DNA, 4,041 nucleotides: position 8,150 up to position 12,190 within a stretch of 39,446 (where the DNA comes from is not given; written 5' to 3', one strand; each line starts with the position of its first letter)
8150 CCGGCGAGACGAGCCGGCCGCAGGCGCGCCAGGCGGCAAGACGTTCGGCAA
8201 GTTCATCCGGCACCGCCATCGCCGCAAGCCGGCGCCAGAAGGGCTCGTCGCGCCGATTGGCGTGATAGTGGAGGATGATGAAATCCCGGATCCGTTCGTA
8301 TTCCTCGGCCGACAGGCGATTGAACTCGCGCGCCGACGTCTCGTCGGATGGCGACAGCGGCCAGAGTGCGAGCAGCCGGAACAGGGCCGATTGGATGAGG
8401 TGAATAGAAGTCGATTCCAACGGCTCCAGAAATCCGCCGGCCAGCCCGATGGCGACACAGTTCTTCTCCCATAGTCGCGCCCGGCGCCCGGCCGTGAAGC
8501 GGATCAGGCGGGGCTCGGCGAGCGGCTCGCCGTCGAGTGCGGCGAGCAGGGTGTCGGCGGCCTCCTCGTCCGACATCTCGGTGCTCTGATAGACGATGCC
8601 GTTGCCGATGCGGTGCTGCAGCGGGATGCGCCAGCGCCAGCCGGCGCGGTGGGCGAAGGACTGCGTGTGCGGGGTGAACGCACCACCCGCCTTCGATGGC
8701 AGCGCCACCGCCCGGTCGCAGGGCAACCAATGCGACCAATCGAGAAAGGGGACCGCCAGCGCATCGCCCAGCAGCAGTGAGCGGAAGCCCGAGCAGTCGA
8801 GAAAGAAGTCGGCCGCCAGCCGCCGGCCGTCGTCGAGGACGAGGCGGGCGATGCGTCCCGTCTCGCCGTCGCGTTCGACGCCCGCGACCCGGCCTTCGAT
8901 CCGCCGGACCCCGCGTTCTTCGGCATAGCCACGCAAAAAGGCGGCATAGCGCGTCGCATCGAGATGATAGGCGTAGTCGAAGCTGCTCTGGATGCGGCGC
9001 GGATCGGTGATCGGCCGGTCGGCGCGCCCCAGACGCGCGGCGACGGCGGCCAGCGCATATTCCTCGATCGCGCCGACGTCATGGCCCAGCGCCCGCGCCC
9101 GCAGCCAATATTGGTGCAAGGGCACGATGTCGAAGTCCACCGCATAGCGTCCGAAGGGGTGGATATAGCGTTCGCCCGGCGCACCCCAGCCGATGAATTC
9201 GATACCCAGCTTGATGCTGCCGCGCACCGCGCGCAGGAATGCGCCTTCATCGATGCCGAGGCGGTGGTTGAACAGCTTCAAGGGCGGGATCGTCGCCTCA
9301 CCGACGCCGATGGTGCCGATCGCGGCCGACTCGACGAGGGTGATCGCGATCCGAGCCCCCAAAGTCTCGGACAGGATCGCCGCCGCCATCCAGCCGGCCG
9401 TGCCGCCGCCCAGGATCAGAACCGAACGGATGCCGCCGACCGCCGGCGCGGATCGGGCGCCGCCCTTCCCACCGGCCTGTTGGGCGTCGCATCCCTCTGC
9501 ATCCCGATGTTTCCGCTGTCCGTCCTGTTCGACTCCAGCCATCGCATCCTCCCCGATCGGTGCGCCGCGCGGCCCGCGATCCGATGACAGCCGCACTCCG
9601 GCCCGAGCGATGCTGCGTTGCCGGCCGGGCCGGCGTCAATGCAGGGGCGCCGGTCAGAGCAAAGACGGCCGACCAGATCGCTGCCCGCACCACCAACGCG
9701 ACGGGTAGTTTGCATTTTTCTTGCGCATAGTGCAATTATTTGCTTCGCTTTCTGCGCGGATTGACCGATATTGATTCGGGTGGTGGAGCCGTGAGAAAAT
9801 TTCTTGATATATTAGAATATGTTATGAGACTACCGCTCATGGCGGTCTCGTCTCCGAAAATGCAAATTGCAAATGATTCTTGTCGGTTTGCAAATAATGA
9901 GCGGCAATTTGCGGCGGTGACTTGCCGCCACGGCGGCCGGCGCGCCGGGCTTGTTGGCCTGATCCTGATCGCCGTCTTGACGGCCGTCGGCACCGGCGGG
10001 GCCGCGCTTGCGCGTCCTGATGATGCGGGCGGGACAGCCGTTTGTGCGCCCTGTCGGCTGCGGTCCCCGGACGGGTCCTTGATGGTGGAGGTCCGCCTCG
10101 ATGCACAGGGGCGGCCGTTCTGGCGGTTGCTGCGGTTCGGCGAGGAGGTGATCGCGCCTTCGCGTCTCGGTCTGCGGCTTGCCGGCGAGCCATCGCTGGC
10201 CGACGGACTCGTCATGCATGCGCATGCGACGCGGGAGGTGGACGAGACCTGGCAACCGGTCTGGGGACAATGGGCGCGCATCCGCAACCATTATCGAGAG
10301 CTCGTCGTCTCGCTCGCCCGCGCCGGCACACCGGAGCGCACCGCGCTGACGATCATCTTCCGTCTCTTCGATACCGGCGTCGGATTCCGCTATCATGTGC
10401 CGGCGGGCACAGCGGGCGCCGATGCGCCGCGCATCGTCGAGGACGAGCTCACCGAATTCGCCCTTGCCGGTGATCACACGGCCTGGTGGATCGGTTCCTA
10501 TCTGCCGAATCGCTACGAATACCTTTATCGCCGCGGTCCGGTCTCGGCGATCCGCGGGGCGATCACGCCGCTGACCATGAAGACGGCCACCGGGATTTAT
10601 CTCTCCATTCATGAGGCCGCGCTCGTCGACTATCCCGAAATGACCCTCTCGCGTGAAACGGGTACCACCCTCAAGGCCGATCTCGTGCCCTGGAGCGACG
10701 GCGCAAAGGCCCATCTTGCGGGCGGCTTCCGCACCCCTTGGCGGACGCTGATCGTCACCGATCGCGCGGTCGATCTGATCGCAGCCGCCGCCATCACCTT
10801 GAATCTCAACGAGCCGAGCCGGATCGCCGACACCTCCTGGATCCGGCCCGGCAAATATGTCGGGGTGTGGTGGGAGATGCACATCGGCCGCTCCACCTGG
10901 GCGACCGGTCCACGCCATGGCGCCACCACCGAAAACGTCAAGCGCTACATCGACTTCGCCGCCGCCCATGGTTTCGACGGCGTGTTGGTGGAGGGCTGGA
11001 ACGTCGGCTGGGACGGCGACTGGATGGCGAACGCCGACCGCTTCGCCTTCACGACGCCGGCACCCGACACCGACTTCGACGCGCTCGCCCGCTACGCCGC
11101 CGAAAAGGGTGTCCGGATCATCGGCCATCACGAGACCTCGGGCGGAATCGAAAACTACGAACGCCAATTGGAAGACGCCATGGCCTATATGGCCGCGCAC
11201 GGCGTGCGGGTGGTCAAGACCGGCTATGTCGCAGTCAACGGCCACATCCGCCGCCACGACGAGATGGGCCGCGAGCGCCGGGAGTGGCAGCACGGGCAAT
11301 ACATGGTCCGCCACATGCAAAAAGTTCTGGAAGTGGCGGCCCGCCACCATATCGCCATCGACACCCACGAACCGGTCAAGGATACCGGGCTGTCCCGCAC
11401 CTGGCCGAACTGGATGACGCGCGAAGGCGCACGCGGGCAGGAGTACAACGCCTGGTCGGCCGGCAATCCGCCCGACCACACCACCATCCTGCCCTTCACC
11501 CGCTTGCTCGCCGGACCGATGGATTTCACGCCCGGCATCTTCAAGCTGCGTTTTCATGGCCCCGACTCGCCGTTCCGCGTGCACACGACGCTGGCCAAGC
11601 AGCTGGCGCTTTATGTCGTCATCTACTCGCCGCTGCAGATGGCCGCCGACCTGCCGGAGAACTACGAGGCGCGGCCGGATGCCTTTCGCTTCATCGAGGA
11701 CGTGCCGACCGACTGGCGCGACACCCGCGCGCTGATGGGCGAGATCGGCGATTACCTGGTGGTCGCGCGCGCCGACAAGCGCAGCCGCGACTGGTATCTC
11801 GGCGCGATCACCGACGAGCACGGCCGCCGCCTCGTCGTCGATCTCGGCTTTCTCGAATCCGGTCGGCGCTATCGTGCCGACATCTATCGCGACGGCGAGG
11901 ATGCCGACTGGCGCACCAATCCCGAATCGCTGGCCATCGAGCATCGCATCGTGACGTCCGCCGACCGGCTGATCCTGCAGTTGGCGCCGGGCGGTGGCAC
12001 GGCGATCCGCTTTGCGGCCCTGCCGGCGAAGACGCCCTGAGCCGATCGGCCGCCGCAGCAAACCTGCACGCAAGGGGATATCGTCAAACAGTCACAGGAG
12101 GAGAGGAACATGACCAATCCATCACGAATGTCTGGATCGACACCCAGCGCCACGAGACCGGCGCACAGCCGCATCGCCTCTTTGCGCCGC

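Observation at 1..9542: Two catalytically intact-looking flavin-dependent halogenase paralogues embedded in a sugar-uptake locus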

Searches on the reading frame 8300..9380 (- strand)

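Call 49: search_solved_structures(query=window:8300-9380:-, show_alignments=5, max_evalue=1e-40)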
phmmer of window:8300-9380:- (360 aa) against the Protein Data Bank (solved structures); distinct sequences matched with E-value up to 1e-40: 29.
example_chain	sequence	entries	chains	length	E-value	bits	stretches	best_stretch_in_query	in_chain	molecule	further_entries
9luq_A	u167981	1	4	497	5.5e-103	348.2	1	1-356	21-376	Tryptophan halogenase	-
6frl_A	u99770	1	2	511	2.7e-100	339.4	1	9-358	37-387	Tryptophan halogenase superfamily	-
6y1w_A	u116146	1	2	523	8.6e-99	334.4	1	1-360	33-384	Putative tryptophan halogenase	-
2apg_A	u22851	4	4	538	7e-66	226.1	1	7-354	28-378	tryptophan halogenase PrnA | tryptophan halogenase, PrnA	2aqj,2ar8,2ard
4z43_A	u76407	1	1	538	7e-66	226.1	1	7-354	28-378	Flavin-dependent tryptophan halogenase PrnA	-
4z44_A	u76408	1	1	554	7.7e-66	226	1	7-354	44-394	Flavin-dependent tryptophan halogenase PrnA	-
2jkc_A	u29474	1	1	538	1.8e-65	224.8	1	7-354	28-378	Flavin-dependent tryptophan halogenase PrnA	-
8fov_A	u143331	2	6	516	2.2e-65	224.5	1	131-356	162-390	Tryptophan 5-halogenase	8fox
5hy5_A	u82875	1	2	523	7.2e-62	213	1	3-342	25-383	Tryptophan 6-halogenase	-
6ul2_A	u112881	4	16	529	8.1e-60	206.2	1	3-341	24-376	Tryptophan 6-halogenase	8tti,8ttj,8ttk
6ib5_A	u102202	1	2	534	3.2e-59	204.2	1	3-355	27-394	Tryptophan 6-halogenase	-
9lmg_A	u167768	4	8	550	3.6e-59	204.1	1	9-355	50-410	LooH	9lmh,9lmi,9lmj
7aqu_A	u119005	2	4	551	3.6e-59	204.1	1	3-355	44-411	Tryptophan 6-halogenase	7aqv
8rs4_A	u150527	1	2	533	2.2e-58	201.5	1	3-355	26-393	Tryptophan 6-halogenase ThaL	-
6h43_A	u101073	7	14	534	2.2e-58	201.5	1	3-355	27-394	Tryptophan 6-halogenase Thal | Tryptophan 6-halogenase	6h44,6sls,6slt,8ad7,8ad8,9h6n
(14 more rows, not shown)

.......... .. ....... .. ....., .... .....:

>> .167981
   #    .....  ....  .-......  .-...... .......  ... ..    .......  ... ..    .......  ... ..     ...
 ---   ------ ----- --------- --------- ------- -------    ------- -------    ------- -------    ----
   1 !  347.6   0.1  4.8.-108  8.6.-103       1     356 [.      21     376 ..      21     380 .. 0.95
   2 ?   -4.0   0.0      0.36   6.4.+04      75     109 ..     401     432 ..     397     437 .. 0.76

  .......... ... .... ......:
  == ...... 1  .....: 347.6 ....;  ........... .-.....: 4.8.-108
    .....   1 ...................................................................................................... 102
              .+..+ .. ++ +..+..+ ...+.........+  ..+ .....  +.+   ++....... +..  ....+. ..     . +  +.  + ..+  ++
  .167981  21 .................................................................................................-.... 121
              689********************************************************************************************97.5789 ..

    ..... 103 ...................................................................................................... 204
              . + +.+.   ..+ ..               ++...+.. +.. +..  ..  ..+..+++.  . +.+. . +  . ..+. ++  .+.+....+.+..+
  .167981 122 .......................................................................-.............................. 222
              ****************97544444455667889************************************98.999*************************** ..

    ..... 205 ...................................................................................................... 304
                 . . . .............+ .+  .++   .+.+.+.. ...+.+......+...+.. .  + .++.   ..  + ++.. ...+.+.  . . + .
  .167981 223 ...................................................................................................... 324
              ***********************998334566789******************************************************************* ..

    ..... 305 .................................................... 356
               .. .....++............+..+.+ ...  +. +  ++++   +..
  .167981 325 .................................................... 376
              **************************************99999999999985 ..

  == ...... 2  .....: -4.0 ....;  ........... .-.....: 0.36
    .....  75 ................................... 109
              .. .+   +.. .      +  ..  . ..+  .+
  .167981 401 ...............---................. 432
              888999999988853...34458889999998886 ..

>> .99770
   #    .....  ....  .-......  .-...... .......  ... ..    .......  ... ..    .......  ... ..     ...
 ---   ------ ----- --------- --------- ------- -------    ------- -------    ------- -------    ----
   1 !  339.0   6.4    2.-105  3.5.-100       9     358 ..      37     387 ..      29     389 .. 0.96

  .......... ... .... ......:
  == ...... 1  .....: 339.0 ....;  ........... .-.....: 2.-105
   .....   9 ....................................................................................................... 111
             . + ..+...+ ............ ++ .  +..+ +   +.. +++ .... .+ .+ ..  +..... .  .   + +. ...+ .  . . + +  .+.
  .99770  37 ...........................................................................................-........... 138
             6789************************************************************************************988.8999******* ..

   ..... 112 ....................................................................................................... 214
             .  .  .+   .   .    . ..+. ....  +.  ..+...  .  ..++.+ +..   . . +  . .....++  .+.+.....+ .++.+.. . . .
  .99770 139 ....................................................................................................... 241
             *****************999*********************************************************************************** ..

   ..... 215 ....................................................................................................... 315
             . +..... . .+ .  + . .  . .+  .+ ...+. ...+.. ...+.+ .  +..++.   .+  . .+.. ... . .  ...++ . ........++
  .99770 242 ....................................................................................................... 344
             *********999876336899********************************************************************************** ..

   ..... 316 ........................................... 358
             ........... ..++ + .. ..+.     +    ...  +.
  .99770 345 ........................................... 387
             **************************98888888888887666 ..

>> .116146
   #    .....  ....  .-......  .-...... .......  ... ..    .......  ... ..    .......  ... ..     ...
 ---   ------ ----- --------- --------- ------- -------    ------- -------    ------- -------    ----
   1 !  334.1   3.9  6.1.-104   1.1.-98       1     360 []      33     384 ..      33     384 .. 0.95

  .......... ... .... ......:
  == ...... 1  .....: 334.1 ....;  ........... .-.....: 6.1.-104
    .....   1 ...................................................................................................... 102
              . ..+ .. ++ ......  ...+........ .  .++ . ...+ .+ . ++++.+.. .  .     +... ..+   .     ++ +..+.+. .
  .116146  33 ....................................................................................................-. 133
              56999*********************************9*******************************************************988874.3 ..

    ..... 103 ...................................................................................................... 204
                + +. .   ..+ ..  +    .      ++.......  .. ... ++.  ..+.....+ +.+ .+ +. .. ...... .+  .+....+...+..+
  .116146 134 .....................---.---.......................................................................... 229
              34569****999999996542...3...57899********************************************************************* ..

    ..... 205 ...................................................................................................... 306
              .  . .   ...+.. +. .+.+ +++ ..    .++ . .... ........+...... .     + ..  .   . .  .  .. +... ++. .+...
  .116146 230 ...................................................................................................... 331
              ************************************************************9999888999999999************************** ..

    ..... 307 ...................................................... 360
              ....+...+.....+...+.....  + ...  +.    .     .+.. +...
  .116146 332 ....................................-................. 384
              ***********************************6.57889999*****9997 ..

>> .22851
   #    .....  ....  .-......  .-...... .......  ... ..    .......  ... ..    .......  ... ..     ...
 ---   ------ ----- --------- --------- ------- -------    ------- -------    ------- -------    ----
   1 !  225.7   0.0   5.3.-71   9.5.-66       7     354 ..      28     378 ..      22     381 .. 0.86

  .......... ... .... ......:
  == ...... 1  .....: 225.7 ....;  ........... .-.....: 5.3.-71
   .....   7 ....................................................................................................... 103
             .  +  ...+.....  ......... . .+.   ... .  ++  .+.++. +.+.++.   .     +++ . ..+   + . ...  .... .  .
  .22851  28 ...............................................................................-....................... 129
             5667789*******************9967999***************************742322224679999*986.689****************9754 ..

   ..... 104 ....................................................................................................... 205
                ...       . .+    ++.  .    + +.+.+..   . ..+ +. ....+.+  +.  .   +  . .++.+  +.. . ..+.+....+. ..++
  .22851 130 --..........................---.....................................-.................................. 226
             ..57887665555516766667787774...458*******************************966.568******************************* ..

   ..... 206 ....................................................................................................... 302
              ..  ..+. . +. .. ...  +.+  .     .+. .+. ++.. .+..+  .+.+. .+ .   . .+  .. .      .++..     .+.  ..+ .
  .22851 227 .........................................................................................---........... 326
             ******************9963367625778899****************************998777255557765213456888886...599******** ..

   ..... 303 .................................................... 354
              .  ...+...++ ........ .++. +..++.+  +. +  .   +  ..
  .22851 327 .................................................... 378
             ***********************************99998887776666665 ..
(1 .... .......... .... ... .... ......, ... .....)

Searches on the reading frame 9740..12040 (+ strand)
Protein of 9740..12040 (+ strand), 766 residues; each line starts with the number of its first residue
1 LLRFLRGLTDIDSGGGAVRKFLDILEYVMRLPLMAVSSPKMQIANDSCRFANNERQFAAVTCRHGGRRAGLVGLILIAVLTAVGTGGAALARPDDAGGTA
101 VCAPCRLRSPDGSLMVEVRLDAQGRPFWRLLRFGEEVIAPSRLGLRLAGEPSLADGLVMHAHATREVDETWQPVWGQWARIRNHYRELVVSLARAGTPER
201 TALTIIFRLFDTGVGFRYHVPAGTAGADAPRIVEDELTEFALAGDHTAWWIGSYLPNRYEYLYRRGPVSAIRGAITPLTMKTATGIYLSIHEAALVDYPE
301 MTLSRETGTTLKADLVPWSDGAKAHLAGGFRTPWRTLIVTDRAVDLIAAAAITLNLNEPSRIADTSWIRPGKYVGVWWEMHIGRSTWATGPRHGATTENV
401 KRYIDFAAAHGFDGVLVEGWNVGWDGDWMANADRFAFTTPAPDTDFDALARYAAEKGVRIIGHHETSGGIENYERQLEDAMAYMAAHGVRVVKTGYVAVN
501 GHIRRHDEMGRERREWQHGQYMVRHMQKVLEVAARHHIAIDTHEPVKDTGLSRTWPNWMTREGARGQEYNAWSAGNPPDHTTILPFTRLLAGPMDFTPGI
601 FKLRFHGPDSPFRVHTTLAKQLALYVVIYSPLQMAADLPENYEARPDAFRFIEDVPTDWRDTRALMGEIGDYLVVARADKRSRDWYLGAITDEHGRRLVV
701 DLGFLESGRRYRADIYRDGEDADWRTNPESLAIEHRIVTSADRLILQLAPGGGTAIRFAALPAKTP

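Call 8: search_protein_families(library=pfam, proteins=[window:9740-12040:+])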
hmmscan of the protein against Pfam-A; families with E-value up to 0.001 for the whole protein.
window:9740-12040:+ (766 aa): 3 families
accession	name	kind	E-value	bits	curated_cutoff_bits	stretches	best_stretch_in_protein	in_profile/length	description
PF10566.15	Glyco_hydro_97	-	2.2e-108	362.3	32.5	1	364-656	1-275/275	Glycoside hydrolase 97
PF14508.12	GH97_N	-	1.5e-63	214.8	25.3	1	107-359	1-229/229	Glycosyl-hydrolase 97 N-terminal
PF14509.12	GH97_C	-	3e-28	98.4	25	1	658-758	1-96/97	Glycosyl-hydrolase 97 C-terminal, oligomerisation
